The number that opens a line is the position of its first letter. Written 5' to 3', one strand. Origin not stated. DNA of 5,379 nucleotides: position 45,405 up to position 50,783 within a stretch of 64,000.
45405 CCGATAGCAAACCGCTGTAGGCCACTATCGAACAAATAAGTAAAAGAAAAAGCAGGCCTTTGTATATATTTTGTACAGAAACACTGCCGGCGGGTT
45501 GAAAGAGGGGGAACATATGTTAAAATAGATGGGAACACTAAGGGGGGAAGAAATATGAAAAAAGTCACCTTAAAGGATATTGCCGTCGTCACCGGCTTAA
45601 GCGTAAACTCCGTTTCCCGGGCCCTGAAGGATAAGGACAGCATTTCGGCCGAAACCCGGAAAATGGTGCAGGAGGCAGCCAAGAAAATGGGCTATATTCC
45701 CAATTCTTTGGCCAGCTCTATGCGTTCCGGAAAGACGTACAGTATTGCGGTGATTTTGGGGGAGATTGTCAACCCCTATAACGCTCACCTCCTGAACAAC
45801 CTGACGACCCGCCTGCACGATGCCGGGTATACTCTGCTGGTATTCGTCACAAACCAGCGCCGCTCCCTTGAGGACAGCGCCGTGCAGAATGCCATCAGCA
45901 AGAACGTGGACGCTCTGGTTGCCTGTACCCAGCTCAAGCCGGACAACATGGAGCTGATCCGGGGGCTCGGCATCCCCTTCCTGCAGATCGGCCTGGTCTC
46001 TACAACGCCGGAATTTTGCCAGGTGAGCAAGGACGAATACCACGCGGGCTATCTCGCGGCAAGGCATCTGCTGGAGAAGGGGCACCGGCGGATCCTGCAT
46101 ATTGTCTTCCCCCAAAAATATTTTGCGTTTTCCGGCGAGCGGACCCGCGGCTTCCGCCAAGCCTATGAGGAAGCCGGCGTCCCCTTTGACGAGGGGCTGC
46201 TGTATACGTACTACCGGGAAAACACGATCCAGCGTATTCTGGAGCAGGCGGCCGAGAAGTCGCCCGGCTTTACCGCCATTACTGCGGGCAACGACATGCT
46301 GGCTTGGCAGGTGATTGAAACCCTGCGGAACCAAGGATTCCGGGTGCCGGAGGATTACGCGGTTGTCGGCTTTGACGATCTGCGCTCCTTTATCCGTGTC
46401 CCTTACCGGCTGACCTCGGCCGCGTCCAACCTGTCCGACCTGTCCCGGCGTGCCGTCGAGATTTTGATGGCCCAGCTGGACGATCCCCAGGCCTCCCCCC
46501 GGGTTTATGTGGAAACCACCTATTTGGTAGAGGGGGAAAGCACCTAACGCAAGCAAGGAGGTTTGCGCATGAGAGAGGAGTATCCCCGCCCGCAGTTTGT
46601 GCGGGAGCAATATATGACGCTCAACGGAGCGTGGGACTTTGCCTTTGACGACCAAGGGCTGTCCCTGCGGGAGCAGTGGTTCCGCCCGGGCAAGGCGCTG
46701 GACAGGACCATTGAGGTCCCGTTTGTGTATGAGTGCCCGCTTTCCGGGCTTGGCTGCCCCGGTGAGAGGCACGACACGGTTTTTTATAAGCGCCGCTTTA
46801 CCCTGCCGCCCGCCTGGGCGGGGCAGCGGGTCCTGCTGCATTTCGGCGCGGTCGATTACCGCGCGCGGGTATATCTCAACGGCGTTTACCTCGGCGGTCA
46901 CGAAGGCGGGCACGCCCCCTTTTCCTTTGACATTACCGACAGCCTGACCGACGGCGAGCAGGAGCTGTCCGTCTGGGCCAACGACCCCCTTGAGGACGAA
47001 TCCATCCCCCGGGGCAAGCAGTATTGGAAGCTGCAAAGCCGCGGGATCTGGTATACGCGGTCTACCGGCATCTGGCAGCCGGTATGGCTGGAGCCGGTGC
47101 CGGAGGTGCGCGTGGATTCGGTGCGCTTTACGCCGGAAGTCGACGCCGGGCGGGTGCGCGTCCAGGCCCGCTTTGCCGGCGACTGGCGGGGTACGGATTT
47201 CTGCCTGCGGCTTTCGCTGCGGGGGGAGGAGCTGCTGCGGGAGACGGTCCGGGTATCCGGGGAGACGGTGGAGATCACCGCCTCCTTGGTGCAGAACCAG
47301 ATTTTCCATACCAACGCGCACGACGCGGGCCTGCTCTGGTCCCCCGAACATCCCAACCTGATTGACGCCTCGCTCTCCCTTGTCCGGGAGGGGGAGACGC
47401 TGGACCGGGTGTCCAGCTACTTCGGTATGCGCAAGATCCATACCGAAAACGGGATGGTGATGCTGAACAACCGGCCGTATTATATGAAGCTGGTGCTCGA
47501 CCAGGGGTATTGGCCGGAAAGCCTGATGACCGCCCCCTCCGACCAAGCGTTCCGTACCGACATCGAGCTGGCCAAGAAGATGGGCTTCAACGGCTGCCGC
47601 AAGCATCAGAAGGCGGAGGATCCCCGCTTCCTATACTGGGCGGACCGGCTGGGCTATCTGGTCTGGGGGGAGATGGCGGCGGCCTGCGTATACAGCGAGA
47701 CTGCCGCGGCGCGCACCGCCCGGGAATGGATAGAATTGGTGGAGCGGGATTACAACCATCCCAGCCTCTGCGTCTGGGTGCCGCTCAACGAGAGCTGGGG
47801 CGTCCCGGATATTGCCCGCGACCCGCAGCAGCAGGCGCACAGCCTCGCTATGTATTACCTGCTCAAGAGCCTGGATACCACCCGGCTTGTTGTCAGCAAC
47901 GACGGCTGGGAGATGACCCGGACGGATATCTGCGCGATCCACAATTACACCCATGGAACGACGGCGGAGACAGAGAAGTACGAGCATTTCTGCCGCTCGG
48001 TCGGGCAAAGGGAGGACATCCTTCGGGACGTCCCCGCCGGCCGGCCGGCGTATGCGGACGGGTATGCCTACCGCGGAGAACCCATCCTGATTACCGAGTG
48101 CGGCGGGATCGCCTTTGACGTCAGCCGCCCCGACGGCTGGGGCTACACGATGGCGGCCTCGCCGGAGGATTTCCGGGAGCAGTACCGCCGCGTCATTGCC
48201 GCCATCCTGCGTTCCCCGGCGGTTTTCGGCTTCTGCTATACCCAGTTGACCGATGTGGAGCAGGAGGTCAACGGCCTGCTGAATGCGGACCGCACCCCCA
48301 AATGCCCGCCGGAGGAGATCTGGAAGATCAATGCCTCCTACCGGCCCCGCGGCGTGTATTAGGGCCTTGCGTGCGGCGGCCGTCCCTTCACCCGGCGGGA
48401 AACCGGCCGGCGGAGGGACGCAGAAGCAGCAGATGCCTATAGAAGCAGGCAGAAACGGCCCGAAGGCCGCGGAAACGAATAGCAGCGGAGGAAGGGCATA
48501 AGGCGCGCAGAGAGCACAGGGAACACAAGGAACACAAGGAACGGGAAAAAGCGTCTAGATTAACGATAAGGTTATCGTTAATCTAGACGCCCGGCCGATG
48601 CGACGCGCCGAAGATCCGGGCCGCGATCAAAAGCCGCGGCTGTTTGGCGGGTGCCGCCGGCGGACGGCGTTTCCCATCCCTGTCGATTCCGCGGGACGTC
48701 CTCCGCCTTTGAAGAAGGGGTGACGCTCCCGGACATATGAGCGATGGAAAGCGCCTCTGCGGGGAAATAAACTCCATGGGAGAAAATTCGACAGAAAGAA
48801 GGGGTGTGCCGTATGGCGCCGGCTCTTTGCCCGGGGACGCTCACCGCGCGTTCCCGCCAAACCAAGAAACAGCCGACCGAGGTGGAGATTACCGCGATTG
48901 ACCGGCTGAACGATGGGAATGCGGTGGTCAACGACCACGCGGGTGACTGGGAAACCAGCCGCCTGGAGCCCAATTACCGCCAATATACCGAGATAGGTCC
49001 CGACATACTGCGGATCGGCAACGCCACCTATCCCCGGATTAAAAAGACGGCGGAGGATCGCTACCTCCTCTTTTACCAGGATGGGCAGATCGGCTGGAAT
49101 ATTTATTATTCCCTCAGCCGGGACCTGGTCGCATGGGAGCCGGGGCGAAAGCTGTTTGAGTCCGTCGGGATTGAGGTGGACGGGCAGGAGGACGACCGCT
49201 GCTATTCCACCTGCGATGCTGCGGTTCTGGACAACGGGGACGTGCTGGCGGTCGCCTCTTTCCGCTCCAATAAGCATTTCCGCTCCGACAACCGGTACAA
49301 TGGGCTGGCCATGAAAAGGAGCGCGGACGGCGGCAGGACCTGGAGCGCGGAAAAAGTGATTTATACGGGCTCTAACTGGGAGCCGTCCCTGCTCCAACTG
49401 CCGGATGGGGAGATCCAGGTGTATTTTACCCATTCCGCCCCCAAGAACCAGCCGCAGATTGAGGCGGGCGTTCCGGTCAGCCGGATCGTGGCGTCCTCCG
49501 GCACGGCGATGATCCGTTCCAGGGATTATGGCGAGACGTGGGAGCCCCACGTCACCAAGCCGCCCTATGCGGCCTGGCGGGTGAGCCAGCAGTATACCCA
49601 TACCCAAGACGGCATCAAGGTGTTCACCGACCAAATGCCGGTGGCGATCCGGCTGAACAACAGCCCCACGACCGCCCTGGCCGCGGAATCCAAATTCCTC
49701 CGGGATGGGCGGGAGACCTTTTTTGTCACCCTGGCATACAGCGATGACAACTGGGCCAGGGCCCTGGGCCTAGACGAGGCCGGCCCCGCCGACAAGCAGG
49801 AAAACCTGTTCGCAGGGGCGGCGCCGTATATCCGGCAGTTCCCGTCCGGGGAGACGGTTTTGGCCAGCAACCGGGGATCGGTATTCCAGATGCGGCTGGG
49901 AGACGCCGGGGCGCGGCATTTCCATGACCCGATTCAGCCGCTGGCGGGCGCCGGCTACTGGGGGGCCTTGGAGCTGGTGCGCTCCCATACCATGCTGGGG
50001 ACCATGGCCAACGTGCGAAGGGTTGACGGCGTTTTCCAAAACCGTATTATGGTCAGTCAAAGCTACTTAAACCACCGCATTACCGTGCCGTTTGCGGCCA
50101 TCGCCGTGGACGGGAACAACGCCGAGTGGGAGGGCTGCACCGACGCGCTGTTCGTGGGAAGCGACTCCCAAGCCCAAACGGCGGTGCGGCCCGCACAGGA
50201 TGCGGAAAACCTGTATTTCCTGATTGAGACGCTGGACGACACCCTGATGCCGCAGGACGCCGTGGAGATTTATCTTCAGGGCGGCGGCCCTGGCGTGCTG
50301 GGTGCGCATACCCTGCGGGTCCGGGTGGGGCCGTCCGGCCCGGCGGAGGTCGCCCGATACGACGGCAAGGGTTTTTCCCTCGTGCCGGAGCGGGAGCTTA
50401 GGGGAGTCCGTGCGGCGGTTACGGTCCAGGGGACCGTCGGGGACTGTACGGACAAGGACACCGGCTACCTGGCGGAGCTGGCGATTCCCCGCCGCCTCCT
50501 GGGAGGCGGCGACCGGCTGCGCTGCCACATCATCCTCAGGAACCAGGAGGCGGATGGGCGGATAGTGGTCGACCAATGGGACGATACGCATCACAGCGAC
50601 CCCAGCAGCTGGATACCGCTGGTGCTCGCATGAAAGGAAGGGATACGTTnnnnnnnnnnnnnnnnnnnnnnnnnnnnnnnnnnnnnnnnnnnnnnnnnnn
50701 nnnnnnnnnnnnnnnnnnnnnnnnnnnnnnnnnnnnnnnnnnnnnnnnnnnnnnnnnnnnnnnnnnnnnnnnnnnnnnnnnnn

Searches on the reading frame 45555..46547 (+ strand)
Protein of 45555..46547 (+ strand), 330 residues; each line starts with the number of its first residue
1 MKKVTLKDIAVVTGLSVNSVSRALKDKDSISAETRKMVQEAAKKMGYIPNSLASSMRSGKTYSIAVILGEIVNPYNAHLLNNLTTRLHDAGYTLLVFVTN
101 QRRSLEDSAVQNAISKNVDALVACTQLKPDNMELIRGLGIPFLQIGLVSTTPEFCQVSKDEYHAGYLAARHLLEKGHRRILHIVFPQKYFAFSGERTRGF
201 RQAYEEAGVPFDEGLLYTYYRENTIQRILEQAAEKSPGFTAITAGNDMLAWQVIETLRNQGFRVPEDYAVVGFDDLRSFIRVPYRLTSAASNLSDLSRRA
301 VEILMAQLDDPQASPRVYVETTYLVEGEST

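Call 5: search_protein_families(library=pfam, proteins=[window:45555-46547:+], max_evalue=0.001)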
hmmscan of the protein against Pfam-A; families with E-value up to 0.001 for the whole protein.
window:45555-46547:+ (330 aa): 4 families
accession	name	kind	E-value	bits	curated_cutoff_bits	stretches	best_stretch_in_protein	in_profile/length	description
PF13377.12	Peripla_BP_3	-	1.5e-27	97.1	26.5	1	169-330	1-167/167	Periplasmic binding protein-like domain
PF00532.27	Peripla_BP_1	-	7.4e-22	78.6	22.2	1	63-317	3-270/281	Periplasmic binding proteins and sugar binding domain of LacI family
PF00356.27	LacI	-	8.5e-13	48.3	27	1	5-50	1-46/46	Bacterial regulatory proteins, lacI family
PF13407.12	Peripla_BP_4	-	4e-08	33.6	35.1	1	64-277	1-220/258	Periplasmic binding protein domain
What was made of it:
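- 45555..46547 (+): LacI-family regulator, the likely local regulator, with a promoter-like site at 45499-45526. Pfam LacI and Peripla_BP (call 5).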

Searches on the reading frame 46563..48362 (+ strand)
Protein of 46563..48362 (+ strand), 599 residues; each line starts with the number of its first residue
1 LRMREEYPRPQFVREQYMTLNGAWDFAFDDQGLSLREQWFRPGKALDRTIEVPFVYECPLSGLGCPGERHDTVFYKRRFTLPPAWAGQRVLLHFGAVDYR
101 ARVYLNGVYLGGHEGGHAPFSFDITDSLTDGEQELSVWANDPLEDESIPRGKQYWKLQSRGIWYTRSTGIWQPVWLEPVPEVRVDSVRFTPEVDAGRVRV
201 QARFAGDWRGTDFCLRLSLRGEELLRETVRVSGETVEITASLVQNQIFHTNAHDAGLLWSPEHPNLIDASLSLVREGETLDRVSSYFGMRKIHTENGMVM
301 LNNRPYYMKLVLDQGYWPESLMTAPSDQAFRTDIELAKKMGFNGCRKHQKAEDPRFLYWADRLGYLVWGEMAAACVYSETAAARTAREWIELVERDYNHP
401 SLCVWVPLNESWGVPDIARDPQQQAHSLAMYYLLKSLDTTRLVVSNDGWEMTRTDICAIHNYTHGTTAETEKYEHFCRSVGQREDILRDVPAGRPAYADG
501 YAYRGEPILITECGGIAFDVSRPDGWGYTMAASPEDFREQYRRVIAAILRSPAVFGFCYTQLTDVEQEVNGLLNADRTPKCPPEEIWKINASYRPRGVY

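Call 5: search_protein_families(library=pfam, proteins=[window:46563-48362:+], max_evalue=0.001)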
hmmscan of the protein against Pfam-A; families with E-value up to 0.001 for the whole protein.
window:46563-48362:+ (599 aa): 4 families
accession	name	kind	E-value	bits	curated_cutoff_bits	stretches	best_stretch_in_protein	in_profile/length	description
PF02837.24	Glyco_hydro_2_N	-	5.3e-18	66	28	1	19-176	3-165/169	Glycosyl hydrolases family 2, sugar binding domain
PF02836.23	Glyco_hydro_2_C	-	7.7e-12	45.4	21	1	296-462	5-178/302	Glycosyl hydrolases family 2, TIM barrel domain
PF00703.27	Glyco_hydro_2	-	4.1e-10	40.8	23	1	182-290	1-109/109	Glycosyl hydrolases family 2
PF22666.2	Glyco_hydro_2_N2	-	4.6e-10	40.3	27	1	72-146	49-124/167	Glycosyl hydrolase 2 galactose-binding domain-like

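Call 75: search_solved_structures(query=window:46563-48362:+, max_evalue=1e-10)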
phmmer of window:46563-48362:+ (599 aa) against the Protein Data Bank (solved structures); distinct sequences matched with E-value up to 1e-10: 103 (the best 60 are shown).
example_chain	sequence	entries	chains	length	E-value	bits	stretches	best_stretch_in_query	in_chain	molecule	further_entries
7xyr_A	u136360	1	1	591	1.2e-101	344.5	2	4-410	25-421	Beta-glucuronidase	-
7sf2_A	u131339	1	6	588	7.1e-81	275.9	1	5-462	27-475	Glycosyl hydrolase family 2, sugar binding domain protein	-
9j6n_A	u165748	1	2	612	6e-77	262.9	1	5-420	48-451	Beta-D-galactofuranosidase 2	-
9j6m_A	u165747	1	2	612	1.9e-76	261.2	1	5-420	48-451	Beta-D-galactofuranosidase 2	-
4jkm_A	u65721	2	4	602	2.5e-25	92.4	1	15-457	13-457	Beta-glucuronidase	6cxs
6ed2_A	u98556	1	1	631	5.9e-24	87.8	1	7-381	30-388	Glycosyl hydrolase family 2, TIM barrel domain protein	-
6d89_C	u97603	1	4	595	9.6e-24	87.1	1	71-155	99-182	Beta-galactosidase/beta-glucuronidase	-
6d1n_A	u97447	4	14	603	1e-23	87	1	71-155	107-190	Beta-galactosidase/beta-glucuronidase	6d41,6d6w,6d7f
6d8k_A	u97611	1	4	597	1.3e-23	86.7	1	71-153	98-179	Glycosyl hydrolase family 2, sugar binding domain protein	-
8dhl_A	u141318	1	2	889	3.9e-22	81.8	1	66-413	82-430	Glycosyl hydrolase family 2, sugar binding domain protein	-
6u7j_A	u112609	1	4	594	4.2e-22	81.7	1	16-422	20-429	Beta-glucuronidase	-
5c70_A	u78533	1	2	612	6e-22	81.2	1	14-386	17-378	Glucuronidase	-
6d50_A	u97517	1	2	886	7.7e-22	80.8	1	69-411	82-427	Glycosyl hydrolases family 2, sugar binding domain protein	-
6u7i_A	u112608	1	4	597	9.5e-22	80.5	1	17-155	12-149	Beta-glucuronidase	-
6ed1_A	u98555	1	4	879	9.7e-22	80.5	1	67-414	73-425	Glycosyl hydrolase family 2, sugar binding domain protein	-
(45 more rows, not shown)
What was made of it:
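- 46563..52482 (+): Probable cognate catabolic enzymes of this copy: GH2 (46563-48362) and two sialidase-like BNR proteins (48804-50633 and 50650-52482). GH2 is closest to the 7xyr beta-glucuronidase (E = 1e-101) and to a beta-D-galactofuranosidase (call 75).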

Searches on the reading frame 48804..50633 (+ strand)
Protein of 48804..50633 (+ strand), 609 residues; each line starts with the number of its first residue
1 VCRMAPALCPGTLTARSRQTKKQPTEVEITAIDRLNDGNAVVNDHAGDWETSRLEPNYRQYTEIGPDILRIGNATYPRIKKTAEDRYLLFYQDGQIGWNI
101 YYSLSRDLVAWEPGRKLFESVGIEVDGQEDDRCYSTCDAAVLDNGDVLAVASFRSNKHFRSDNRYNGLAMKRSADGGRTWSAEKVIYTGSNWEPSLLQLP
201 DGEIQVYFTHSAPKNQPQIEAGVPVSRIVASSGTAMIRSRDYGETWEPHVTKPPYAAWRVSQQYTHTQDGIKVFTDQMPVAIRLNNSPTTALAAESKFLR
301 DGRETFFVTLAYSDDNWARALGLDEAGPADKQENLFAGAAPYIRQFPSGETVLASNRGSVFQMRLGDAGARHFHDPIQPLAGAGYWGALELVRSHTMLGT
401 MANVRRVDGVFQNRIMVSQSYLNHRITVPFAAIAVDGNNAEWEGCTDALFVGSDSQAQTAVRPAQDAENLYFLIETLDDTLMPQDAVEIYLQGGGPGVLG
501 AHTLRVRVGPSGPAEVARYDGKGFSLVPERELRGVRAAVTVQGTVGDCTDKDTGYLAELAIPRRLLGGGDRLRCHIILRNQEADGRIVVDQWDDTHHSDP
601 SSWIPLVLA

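Call 5: search_protein_families(library=pfam, proteins=[window:48804-50633:+], max_evalue=0.001)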
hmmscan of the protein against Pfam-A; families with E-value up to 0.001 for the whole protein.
window:48804-50633:+ (609 aa): 2 families
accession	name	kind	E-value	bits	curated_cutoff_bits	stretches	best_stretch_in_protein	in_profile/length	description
PF13088.12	BNR_2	-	2.5e-06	27.5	31.4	1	82-325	59-256/277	BNR repeat-like domain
PF02012.26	BNR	-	0.00027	20.9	27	0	172-181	2-11/12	BNR/Asp-box repeat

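Call 76: search_solved_structures(query=window:48804-50633:+, max_evalue=0.01)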
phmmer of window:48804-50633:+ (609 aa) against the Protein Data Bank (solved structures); distinct sequences matched with E-value up to 0.01: 10.
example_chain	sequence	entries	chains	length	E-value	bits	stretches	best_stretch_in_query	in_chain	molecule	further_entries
4j9t_A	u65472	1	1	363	4e-07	32.1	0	115-194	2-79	designed unnatural amino acid dependent metalloprotein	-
1eur_A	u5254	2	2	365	6.3e-07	31.5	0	114-194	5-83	SIALIDASE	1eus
1eut_A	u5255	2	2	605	4e-06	28.8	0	114-194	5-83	SIALIDASE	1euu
2ber_A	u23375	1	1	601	7.5e-06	27.9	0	116-194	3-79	BACTERIAL SIALIDASE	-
1w8n_A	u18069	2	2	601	8.4e-06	27.7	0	116-194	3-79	BACTERIAL SIALIDASE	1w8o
1wcq_A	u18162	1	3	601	1e-05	27.5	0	116-194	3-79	SIALIDASE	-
2bzd_A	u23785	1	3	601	1.2e-05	27.2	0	116-194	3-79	BACTERIAL SIALIDASE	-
7lbu_A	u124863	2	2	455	0.0059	18.3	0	133-191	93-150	Exo-alpha-sialidase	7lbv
8gn6_C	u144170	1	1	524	0.0073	18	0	121-191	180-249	Sialidase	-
8gn6_A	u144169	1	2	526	0.0074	18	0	121-191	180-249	Sialidase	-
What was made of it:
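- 46563..52482 (+): The BNR proteins give weak sialidase matches (call 76).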
